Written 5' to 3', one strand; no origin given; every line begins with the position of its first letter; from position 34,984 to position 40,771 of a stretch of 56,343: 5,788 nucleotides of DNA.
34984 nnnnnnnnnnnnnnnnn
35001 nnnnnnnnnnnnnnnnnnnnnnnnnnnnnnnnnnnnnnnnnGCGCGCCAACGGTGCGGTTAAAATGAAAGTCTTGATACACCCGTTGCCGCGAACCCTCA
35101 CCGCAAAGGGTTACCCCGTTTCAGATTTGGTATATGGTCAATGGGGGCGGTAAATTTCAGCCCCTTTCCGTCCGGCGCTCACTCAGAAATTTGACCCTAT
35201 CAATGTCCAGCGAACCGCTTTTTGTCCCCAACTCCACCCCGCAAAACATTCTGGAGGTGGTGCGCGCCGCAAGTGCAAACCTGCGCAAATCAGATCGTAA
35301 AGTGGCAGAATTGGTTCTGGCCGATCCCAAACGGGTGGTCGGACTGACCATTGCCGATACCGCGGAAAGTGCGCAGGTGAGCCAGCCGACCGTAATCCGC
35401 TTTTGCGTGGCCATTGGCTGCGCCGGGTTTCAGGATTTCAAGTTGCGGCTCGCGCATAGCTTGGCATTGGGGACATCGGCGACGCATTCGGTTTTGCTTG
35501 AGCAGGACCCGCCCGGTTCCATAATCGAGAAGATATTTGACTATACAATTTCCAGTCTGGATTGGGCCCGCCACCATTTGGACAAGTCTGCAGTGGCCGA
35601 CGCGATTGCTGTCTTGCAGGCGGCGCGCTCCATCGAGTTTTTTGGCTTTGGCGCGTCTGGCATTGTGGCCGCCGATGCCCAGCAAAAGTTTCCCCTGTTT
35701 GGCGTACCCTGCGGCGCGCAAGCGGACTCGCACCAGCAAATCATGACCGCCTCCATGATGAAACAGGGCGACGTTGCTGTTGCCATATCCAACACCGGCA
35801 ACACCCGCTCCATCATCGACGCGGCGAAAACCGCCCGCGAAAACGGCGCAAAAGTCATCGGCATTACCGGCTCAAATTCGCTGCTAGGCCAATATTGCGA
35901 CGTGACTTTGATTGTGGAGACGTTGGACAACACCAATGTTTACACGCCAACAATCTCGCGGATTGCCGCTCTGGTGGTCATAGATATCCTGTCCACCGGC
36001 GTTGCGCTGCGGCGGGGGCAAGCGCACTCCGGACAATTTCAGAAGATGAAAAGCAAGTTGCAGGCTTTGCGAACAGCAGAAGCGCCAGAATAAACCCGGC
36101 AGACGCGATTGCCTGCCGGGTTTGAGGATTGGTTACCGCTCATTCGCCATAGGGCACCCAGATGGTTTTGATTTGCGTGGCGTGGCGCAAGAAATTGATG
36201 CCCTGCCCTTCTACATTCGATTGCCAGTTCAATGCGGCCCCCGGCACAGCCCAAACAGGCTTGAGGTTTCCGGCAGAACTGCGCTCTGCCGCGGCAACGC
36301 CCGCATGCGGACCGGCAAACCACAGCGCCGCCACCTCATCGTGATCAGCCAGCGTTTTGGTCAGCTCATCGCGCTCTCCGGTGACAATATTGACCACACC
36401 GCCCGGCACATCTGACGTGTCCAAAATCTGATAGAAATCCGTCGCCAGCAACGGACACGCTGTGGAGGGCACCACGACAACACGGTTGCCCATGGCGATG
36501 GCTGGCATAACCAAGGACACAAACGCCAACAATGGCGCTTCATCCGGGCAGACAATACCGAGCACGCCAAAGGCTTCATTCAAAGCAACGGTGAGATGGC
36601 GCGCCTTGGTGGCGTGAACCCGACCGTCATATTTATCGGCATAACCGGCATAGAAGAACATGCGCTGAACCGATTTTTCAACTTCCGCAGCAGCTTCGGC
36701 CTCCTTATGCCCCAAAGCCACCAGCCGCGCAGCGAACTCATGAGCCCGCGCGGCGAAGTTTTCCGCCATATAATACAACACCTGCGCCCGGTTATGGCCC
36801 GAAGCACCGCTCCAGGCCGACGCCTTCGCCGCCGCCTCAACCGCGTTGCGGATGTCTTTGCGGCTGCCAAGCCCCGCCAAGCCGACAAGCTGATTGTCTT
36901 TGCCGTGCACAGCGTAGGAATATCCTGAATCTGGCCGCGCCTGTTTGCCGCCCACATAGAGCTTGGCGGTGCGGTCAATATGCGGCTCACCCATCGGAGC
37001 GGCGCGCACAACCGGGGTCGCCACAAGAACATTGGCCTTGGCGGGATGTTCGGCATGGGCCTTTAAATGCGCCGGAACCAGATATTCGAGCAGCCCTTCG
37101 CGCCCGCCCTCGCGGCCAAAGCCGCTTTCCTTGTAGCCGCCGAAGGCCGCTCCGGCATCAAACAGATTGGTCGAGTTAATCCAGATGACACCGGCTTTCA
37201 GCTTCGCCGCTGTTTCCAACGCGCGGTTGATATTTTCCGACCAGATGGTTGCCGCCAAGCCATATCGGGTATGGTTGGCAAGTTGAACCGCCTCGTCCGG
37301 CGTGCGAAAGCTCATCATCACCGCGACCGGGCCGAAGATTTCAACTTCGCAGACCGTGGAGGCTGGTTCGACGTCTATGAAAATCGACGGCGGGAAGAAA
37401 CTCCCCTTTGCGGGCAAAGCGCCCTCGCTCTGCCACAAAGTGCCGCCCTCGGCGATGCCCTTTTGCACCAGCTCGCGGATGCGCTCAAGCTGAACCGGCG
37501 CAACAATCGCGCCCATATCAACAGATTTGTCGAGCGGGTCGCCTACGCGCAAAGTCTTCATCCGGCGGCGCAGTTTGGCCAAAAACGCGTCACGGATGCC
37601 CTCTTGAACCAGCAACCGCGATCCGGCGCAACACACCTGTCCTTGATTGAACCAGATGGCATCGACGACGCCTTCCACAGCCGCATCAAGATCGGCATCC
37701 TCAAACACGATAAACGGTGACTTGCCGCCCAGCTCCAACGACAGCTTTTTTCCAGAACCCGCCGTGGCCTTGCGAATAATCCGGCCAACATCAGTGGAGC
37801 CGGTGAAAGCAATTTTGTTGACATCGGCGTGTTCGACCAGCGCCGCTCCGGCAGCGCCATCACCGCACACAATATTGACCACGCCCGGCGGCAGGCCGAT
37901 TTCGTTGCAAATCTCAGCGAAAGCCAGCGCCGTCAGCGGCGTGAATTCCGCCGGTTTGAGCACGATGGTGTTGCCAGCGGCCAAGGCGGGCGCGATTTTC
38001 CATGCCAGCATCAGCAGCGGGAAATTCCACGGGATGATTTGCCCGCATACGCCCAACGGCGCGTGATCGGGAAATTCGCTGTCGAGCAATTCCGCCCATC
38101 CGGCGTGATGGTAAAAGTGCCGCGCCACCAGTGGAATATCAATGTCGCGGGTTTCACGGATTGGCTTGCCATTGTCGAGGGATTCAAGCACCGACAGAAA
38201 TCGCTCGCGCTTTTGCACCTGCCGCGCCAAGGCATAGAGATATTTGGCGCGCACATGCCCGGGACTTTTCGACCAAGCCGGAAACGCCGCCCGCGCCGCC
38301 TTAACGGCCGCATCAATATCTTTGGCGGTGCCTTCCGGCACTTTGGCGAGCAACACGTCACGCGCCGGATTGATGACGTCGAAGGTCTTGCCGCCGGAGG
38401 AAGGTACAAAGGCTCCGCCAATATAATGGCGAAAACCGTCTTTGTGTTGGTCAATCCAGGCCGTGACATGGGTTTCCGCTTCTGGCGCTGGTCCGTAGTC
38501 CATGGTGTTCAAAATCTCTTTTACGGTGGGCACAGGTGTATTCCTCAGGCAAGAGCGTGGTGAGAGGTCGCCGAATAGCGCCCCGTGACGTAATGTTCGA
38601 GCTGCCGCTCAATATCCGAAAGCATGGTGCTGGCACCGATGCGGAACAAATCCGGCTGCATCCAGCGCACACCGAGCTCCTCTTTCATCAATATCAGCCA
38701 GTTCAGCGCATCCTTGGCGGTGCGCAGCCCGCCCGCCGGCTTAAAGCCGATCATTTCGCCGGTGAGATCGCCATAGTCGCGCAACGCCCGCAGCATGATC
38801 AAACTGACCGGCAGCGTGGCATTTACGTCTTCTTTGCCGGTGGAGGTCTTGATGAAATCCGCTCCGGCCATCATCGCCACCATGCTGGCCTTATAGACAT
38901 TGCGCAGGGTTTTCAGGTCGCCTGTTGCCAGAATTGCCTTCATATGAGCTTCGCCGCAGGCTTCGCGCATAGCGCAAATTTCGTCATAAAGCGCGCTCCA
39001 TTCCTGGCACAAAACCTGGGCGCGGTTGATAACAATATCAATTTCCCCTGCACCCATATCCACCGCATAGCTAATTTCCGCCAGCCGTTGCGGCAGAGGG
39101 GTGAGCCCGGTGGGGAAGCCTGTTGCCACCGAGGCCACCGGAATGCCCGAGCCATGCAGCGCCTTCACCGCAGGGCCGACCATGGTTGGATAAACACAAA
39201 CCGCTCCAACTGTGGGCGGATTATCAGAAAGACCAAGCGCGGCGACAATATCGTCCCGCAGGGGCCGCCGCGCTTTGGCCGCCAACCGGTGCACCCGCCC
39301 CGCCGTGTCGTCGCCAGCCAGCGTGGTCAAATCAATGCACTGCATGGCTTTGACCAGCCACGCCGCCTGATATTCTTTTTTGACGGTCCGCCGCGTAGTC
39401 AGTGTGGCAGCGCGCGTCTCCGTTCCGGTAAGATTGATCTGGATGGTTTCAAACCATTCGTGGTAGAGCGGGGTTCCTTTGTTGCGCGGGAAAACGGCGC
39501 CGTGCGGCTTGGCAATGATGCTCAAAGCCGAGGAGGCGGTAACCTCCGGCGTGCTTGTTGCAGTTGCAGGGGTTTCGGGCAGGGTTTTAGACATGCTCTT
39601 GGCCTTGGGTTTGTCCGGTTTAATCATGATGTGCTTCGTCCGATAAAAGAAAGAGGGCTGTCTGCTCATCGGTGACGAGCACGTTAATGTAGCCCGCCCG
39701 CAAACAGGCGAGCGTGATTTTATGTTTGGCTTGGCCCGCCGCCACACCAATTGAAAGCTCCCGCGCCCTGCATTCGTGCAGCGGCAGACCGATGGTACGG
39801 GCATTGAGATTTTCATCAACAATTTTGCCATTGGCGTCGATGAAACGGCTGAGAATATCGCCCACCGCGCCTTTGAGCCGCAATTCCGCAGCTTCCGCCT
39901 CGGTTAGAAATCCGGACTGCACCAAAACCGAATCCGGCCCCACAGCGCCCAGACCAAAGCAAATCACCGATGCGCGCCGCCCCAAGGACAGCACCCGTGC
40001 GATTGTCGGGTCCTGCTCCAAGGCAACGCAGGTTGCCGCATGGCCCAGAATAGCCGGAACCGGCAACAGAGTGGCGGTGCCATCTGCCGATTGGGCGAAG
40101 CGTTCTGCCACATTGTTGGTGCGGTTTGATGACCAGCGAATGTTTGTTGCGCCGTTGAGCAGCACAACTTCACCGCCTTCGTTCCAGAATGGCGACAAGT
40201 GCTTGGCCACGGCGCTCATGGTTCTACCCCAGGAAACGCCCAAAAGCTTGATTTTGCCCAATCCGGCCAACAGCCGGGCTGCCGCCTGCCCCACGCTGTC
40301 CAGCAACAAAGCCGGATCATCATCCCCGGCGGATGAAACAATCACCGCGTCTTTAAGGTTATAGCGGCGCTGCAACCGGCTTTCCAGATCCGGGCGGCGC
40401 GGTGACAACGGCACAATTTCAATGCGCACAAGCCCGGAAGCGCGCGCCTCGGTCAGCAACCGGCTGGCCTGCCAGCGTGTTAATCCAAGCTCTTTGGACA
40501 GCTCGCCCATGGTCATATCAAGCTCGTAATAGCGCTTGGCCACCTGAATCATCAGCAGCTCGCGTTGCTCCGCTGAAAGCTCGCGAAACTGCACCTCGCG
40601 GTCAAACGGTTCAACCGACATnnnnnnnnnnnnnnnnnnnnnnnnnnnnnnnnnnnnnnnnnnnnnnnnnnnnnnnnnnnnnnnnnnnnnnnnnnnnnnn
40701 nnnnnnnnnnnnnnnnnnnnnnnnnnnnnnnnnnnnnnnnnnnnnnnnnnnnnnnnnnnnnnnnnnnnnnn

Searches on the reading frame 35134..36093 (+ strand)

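Call 73: search_protein_families(library=pfam, proteins=[window:35134-36093:+], max_evalue=0.00001)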
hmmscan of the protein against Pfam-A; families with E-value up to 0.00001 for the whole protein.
window:35134-36093:+ (319 aa): 3 families
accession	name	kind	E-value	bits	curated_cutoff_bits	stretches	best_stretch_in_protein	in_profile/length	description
PF01418.23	HTH_6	-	1e-20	73.9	28.3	1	38-111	2-75/77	Helix-turn-helix domain, rpiR family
PF01380.27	SIS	-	2.6e-19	69.8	25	1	161-284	2-126/131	SIS domain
PF13580.11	SIS_2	-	4.9e-09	36.8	27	1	200-246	92-138/138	SIS domain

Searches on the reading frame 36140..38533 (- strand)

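Call 73: search_protein_families(library=pfam, proteins=[window:36140-38533:-], max_evalue=0.00001)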
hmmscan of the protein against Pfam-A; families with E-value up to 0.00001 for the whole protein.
window:36140-38533:- (797 aa): 2 families
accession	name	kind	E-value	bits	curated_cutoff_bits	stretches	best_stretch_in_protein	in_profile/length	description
PF00171.27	Aldedh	-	1.1e-200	667.5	23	2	42-485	1-456/461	Aldehyde dehydrogenase family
PF07368.16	DUF1487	-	9e-08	32.3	23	0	274-329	8-61/215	Protein of unknown function (DUF1487)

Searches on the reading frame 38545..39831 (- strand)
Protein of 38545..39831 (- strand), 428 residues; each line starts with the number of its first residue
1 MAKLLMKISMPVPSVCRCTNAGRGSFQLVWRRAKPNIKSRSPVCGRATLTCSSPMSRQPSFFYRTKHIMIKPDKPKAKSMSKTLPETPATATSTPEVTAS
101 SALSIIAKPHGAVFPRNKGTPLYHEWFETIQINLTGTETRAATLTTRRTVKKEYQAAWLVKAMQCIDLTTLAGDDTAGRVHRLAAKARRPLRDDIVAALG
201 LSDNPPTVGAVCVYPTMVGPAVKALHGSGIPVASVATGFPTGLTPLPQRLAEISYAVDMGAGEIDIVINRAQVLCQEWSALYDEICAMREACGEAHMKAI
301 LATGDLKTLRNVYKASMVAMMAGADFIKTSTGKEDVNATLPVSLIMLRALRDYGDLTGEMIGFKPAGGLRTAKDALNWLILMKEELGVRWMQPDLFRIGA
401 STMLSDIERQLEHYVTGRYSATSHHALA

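Call 73: search_protein_families(library=pfam, proteins=[window:38545-39831:-], max_evalue=0.00001)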
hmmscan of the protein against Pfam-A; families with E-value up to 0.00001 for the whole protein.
window:38545-39831:- (428 aa): 1 family
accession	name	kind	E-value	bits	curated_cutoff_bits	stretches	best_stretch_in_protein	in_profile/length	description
PF01791.15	DeoC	-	1.1e-19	71.5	23.8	1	162-374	2-203/229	DeoC/LacD family aldolase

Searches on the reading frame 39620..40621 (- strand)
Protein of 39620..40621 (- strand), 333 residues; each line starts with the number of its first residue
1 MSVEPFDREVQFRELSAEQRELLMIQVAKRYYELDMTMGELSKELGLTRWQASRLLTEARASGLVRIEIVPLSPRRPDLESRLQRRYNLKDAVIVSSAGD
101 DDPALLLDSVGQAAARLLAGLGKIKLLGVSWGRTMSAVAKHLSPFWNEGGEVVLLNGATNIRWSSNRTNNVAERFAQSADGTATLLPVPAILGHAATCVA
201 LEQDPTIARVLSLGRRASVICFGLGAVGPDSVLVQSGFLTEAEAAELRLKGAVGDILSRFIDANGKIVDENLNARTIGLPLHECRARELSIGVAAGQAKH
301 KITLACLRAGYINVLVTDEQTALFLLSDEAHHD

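Call 74: search_protein_families(library=pfam, proteins=[window:39620-40621:-], max_evalue=0.00001)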
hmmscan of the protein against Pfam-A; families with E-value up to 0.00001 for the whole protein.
window:39620-40621:- (333 aa): 1 family
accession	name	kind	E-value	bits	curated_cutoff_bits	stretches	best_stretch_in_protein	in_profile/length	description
PF04198.19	Sugar-bind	-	1.2e-63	215.2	27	1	78-327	8-257/257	Putative sugar-binding domain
